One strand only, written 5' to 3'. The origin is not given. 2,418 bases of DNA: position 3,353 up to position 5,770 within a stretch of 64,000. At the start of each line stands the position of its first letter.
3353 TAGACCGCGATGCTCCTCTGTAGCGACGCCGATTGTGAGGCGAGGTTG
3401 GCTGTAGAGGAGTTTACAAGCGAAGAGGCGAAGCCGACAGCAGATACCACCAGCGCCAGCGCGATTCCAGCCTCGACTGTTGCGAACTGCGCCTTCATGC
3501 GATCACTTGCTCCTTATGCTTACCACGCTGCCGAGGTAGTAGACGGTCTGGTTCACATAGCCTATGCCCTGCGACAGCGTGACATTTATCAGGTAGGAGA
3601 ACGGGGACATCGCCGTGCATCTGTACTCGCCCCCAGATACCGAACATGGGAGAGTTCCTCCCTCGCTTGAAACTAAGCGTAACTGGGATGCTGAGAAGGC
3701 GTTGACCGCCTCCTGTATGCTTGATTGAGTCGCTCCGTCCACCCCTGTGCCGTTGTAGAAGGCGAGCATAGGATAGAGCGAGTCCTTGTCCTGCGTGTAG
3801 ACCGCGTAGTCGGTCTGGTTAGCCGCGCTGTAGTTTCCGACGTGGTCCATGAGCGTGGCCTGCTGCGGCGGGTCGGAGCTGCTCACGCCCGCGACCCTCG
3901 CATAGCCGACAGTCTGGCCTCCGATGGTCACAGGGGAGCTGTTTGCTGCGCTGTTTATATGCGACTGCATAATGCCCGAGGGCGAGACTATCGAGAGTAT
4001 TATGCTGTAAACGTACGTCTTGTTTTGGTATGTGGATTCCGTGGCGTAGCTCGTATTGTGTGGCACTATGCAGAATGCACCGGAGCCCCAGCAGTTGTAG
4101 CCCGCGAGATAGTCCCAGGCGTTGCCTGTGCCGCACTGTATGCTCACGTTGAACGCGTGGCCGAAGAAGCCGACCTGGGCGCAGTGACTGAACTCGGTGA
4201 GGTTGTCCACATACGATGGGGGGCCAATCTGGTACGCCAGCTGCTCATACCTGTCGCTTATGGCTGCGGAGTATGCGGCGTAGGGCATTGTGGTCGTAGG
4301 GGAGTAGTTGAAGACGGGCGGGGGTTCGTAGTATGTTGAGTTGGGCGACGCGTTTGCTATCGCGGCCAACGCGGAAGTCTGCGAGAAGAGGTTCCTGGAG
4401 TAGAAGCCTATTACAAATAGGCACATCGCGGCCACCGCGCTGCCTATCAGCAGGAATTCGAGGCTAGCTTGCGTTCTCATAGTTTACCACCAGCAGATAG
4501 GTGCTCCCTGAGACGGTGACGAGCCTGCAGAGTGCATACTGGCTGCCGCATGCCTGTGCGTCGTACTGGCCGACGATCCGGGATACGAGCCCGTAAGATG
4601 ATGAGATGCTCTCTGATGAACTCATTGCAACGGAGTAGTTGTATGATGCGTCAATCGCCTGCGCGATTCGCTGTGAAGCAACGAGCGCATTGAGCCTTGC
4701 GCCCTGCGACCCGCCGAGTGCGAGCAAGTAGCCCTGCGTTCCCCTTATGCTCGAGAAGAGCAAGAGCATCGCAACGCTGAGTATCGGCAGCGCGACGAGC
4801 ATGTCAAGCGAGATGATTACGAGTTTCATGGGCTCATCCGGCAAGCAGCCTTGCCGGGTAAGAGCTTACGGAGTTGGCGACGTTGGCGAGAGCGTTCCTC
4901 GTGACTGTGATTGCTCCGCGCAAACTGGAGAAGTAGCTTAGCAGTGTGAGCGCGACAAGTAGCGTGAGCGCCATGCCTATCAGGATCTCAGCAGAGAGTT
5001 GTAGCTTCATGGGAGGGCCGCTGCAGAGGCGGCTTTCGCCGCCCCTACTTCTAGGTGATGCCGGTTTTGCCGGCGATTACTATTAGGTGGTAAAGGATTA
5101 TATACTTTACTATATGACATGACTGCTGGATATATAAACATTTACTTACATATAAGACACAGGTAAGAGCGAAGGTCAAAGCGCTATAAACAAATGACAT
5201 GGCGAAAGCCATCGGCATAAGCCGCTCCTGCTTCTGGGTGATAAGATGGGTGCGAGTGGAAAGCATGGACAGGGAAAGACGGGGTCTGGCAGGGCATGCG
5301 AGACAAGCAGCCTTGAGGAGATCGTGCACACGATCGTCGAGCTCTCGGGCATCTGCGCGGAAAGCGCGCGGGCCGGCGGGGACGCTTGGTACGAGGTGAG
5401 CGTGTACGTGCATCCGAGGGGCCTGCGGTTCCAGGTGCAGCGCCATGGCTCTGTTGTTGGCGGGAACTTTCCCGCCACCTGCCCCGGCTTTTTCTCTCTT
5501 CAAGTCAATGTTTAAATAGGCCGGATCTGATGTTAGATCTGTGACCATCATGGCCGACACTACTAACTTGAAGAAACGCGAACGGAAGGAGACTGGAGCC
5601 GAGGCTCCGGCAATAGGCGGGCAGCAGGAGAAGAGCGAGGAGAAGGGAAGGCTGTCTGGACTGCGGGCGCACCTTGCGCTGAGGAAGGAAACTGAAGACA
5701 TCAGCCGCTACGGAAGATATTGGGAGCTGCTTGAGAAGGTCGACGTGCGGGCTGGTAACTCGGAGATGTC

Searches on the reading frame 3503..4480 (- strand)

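Call 9: search_protein_families(library=pfam, proteins=[window:3503-4480:-], max_evalue=0.1)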
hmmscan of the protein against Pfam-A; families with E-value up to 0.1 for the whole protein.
window:3503-4480:- (325 aa): 1 family
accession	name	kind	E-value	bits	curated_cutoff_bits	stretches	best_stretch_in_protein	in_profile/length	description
PF04021.17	Class_IIIsignal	-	0.085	13.3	23.7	0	4-27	4-27/27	Class III signal peptide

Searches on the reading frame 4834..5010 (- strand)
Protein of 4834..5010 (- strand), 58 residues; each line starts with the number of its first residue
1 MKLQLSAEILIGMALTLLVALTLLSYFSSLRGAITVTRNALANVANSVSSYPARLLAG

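Call 9: search_protein_families(library=pfam, proteins=[window:4834-5010:-], max_evalue=0.1)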
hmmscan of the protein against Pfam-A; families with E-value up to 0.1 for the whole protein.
window:4834-5010:- (58 aa): 2 families
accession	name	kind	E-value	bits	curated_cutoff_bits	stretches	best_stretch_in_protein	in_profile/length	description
PF21222.2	Lamp2_2nd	-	0.025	14.8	27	1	9-27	3-21/32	Lysosome-associated membrane glycoprotein 2, transmembrane segment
PF10625.14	UspB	-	0.026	14.9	28.6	1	10-41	6-37/107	Universal stress protein B (UspB)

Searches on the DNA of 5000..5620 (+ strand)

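Call 4: search_rna_families(source=window, start=5000, end=5620, threshold=evalue, max_evalue=10, show_alignments=3)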
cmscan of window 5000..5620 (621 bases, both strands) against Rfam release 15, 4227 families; matches with E-value up to 10: 5.
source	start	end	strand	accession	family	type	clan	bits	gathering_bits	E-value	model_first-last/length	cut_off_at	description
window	5011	5116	-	RF02954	DUF3577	Cis-reg;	-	27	42.6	0.0075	1-105/105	no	DUF3577 RNA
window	5004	5069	+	RF02791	CcsR1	Gene; sRNA;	-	17.9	65.3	0.09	1-83/83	no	Conserved CCUCCUCCC motif stress-induced RNA 1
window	5416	5487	+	RF00942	mir-1224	Gene; miRNA;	-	15.8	105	8.1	1-86/86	no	mir-1224 microRNA precursor family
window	5253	5351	+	RF02216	ZNFX1-AS1_2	Gene; lncRNA;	-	14.7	45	0.44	1-93/93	no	ZNFX1 antisense RNA 1 conserved region 2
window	5429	5469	-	RF01877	MIAT_exon5_3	Gene; lncRNA;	-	5.9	90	6.5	1-382/382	no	Myocardial infarction associated transcript exon 5 conserved region 3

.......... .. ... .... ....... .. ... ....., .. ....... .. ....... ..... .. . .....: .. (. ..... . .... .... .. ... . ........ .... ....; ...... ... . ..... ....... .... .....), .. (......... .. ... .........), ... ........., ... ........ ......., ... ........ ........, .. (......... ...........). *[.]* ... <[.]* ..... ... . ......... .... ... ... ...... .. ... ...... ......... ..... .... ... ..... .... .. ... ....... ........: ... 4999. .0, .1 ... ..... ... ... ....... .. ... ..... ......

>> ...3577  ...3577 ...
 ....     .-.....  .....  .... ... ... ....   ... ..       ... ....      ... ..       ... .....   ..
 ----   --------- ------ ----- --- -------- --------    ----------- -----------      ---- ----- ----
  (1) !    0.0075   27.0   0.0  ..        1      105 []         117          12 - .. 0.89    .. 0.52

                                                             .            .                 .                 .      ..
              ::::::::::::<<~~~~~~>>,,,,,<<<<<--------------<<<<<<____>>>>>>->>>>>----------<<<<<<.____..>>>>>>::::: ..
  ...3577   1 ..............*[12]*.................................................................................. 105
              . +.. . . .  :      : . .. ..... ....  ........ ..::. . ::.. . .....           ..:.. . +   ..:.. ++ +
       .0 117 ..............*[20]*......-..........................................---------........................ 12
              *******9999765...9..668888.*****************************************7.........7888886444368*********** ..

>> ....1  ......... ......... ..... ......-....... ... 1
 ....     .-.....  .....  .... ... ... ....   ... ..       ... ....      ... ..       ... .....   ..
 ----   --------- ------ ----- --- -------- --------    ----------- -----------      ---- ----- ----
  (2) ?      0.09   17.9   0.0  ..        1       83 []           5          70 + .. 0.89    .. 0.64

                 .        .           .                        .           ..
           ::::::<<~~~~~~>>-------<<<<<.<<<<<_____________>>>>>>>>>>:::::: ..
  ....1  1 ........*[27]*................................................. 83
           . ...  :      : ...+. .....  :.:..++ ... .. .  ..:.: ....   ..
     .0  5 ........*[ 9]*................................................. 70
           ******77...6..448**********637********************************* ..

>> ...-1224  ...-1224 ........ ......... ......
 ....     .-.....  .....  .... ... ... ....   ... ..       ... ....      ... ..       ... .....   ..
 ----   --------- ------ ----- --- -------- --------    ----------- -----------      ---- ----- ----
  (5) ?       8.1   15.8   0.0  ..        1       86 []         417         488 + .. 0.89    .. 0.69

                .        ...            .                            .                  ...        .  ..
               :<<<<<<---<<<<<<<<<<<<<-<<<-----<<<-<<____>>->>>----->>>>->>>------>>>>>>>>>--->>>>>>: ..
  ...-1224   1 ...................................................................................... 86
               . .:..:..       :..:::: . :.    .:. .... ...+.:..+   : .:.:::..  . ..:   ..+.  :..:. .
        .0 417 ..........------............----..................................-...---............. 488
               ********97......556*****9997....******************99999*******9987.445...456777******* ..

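Call 49: build_rna_model(alignment_id=A4)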
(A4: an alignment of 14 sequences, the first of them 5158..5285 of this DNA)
Model R1 built from alignment A4 (14 sequences, 134 columns); structure: RNAalifold consensus.
model positions 129; base pairs 25; branch points 3; effective number of sequences 1.36; information 0.59 bits per position. Calibrated on 0.2 Mb of random sequence (short: E-values are rough).
structure used (alignment columns):
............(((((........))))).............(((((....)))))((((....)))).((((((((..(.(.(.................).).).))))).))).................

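Call 50: search_with_rna_model(model_id=R1, source=window, max_evalue=10, show_alignments=3)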
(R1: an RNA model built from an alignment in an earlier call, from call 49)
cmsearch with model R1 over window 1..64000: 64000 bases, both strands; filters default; matches with E-value up to 10: 4.
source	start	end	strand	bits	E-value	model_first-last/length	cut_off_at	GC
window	5157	5285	+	152.9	2.4e-44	1-129/129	no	0.52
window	55858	55950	+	10.9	0.079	1-129/129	no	0.58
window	4986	5102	+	9.6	0.2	1-129/129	no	0.54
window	5029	5042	-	8.8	0.34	43-56/129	no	0.79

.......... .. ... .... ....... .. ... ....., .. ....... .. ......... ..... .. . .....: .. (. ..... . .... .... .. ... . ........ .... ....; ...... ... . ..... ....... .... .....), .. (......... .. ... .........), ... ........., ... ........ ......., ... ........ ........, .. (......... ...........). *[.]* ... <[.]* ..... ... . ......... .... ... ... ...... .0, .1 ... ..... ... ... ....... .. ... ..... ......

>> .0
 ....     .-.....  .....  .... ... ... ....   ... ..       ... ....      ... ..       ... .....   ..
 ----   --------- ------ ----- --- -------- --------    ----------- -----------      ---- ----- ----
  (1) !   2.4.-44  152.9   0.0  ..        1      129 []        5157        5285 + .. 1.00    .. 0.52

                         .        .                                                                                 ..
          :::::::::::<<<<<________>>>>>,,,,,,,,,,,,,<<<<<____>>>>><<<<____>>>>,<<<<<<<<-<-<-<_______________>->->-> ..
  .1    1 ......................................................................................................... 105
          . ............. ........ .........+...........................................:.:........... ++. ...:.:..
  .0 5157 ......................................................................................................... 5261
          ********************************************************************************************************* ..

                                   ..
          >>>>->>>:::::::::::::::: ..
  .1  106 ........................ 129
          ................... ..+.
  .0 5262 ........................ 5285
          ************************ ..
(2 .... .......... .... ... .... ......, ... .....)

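Call 52: search_with_rna_model(model_id=R1, sources=[L039, L040, L041, L042, L043, L044, L045, L046, L047, L048, L049, L050, L051, L052, L053, L054, L055, L056, L057, L058, L059, L060, L061, L062, L063, L064, L065, L066, L067, L068, L069, L070, L071, L072, L073, L074, L075, L076, L077, L001, L002, L003, L005, L006, L007, L010, L011, L012, L020, L030, L038, L015, L018, L025, L029, L036], max_evalue=0.01)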
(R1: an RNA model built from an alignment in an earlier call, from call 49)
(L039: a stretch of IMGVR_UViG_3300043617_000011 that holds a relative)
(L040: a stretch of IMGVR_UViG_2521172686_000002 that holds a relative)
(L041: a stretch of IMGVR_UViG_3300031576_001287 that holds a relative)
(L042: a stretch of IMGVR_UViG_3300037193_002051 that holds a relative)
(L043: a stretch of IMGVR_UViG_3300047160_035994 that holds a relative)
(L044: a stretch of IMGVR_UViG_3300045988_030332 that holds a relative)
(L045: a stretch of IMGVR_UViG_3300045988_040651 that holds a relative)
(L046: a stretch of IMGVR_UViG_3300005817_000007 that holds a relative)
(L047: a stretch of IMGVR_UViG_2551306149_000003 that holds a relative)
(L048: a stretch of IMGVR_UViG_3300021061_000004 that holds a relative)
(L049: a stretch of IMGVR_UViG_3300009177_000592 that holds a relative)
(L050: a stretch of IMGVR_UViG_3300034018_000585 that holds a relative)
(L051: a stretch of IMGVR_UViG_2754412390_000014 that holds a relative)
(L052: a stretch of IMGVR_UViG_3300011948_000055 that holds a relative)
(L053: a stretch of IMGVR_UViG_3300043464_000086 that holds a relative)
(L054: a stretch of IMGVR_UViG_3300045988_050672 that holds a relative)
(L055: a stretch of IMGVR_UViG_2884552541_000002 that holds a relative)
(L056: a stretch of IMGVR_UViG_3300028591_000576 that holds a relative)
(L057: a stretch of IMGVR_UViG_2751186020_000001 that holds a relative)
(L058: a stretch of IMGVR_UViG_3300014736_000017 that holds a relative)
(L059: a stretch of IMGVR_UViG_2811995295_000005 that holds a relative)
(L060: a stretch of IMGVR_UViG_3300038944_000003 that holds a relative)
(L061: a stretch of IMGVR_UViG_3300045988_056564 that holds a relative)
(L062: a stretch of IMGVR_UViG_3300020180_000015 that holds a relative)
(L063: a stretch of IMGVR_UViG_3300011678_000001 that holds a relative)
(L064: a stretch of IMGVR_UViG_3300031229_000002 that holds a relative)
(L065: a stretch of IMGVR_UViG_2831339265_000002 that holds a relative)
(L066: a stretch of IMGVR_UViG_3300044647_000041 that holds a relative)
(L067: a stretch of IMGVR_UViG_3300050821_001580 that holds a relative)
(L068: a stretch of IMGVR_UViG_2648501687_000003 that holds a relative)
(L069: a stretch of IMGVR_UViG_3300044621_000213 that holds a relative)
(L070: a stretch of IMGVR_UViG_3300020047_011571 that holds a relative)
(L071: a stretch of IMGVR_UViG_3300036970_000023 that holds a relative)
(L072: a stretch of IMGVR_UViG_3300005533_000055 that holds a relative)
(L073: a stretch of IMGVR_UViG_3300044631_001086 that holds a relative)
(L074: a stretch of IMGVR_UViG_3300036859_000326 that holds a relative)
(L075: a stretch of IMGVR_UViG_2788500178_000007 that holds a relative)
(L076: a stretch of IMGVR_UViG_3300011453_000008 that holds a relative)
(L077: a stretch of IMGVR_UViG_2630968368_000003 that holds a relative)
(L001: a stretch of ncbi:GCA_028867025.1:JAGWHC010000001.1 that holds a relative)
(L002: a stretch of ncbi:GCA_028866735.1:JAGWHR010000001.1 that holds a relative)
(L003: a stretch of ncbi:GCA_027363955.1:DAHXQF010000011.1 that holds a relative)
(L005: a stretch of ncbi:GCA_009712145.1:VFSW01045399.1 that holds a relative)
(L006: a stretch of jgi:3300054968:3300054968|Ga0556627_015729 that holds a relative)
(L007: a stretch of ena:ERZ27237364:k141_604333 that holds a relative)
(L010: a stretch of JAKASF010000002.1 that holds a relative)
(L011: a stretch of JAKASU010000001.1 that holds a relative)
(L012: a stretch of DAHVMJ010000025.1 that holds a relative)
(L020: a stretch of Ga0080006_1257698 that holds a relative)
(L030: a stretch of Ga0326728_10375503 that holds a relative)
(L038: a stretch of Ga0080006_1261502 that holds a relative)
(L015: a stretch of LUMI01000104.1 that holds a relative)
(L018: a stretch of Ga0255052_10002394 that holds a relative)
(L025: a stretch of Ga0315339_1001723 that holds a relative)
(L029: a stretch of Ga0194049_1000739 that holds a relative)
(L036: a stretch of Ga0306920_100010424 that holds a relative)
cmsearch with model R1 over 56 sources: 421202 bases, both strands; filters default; matches with E-value up to 0.01: 17.
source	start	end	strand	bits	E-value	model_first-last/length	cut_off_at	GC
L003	2550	2678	+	153.3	1.2e-43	1-129/129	no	0.5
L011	1412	1540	+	152.6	1.9e-43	1-129/129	no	0.49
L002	2908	3034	+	149.1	2.1e-42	1-129/129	no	0.5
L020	2602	2730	+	145.8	2.1e-41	1-129/129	no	0.52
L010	1405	1531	+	145.6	2.4e-41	1-129/129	no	0.49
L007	1930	2058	+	143.5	1e-40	1-129/129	no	0.51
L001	2960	3088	+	143.2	1.2e-40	1-129/129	no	0.51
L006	1241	1369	+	142.8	1.6e-40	1-129/129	no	0.51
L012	1414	1540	+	130.5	8e-37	1-129/129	no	0.54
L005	2914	3040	+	123.2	1.2e-34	1-129/129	no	0.47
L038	392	519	+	115.5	2.4e-32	1-129/129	no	0.54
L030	497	622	-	109.7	1.3e-30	1-129/129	no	0.43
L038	1429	1540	-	20.4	0.00074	1-129/129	no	0.53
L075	2347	2488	-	19.9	0.0011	1-129/129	no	0.58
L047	7937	8037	-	17.9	0.0041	12-115/129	no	0.69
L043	2515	2642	-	17.3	0.0065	1-129/129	no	0.59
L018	8319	8439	+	17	0.008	1-129/129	no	0.62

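Call 63: search_with_rna_model(model_id=R1, sources=[L078, L079, L080], max_evalue=1, show_alignments=3)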
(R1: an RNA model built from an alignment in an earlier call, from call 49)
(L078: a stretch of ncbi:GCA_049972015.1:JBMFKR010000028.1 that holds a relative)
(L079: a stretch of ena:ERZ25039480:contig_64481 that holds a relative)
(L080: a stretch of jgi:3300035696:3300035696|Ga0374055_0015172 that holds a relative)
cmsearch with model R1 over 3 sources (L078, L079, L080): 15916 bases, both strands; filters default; matches with E-value up to 1: 6.
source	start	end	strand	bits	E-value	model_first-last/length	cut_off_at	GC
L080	2415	2540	+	109.7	5e-32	1-129/129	no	0.43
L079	2414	2540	+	103.1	4.9e-30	1-129/129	no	0.5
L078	2429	2547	+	23.1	4.3e-06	1-129/129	no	0.55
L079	2244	2341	-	11.2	0.016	1-129/129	no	0.52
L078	2239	2307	+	10.8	0.022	1-129/129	no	0.62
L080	2232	2335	-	10.6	0.024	1-129/129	no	0.47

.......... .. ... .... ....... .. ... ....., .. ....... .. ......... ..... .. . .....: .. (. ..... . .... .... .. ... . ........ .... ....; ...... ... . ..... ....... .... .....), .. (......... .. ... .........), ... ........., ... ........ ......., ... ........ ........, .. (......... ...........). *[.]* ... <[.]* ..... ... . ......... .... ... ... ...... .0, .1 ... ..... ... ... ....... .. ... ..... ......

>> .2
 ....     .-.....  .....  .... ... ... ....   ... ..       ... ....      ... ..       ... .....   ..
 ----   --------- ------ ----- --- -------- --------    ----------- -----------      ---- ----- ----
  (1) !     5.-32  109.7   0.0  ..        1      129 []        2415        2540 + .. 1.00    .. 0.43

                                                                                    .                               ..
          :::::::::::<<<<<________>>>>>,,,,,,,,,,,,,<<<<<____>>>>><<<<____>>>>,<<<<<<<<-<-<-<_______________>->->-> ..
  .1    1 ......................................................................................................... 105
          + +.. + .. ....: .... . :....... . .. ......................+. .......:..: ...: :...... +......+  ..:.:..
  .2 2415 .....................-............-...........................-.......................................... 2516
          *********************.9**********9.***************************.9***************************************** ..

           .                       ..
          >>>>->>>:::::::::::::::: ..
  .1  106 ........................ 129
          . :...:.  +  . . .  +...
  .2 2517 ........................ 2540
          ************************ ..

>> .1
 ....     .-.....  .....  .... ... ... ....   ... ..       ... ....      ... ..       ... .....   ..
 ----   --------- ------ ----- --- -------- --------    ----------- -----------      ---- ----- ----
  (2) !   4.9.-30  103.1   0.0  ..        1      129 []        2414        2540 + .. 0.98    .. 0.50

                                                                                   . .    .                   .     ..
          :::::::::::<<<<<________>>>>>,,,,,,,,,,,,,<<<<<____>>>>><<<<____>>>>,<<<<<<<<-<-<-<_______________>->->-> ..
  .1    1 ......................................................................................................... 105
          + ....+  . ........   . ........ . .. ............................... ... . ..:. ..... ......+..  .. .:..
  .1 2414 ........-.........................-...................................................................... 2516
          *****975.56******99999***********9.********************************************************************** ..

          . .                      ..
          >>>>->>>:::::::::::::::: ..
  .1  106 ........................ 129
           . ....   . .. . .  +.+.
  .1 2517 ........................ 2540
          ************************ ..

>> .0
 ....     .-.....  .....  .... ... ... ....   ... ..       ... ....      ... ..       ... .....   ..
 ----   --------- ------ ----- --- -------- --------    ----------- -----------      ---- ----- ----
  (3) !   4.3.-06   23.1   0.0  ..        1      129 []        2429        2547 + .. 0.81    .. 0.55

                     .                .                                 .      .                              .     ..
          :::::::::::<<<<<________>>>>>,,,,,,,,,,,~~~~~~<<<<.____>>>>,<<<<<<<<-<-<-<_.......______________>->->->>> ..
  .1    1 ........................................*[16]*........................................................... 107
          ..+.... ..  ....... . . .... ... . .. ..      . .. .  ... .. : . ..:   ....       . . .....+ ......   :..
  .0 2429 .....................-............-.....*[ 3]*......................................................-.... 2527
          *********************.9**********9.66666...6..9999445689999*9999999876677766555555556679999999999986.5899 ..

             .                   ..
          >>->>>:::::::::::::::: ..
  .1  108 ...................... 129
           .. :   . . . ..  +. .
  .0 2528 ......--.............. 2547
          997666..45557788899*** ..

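Call 66: search_with_rna_model(model_id=R1, sources=[window, L008, L001, L002, L010, L003, L011, L005, L006, L020, L007, L012, L038, L030, L079, L078], max_evalue=0.0001, make_alignment=true)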
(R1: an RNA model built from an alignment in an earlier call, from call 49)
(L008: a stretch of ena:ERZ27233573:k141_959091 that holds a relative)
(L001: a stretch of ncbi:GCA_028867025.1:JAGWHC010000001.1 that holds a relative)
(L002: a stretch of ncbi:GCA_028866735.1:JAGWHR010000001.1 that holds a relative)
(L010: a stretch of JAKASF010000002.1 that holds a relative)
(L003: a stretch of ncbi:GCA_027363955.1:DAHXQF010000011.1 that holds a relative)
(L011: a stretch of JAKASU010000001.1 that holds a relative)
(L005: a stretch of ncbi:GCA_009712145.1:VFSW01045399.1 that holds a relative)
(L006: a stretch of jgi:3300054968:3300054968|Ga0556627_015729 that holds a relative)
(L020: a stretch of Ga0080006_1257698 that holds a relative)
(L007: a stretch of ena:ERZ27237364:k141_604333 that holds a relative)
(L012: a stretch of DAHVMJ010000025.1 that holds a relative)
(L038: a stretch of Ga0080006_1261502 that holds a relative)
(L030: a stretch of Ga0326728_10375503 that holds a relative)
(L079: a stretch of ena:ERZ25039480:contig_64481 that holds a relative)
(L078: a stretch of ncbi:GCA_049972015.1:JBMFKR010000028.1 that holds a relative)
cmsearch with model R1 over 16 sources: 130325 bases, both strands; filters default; matches with E-value up to 0.0001: 16.
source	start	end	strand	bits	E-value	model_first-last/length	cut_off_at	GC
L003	2550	2678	+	153.3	3.6e-44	1-129/129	no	0.5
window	5157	5285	+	152.9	4.9e-44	1-129/129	no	0.52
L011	1412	1540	+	152.6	5.9e-44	1-129/129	no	0.49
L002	2908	3034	+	149.1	6.4e-43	1-129/129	no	0.5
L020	2602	2730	+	145.8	6.5e-42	1-129/129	no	0.52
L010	1405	1531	+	145.6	7.3e-42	1-129/129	no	0.49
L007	1930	2058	+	143.5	3.2e-41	1-129/129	no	0.51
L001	2960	3088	+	143.2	3.7e-41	1-129/129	no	0.51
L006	1241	1369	+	142.8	5e-41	1-129/129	no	0.51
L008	168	296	+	139.4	5.2e-40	1-129/129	no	0.51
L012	1414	1540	+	130.5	2.5e-37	1-129/129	no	0.54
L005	2914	3040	+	123.2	3.8e-35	1-129/129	no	0.47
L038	392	519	+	115.5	7.3e-33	1-129/129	no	0.54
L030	497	622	-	109.7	4.1e-31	1-129/129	no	0.43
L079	2414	2540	+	103.1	4e-29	1-129/129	no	0.5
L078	2429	2547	+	23.1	3.6e-05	1-129/129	no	0.55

Alignment A6: 16 matches aligned to the model, 142 columns, each read 5' to 3' on its own strand. Consensus structure (alignment columns), stored with it:
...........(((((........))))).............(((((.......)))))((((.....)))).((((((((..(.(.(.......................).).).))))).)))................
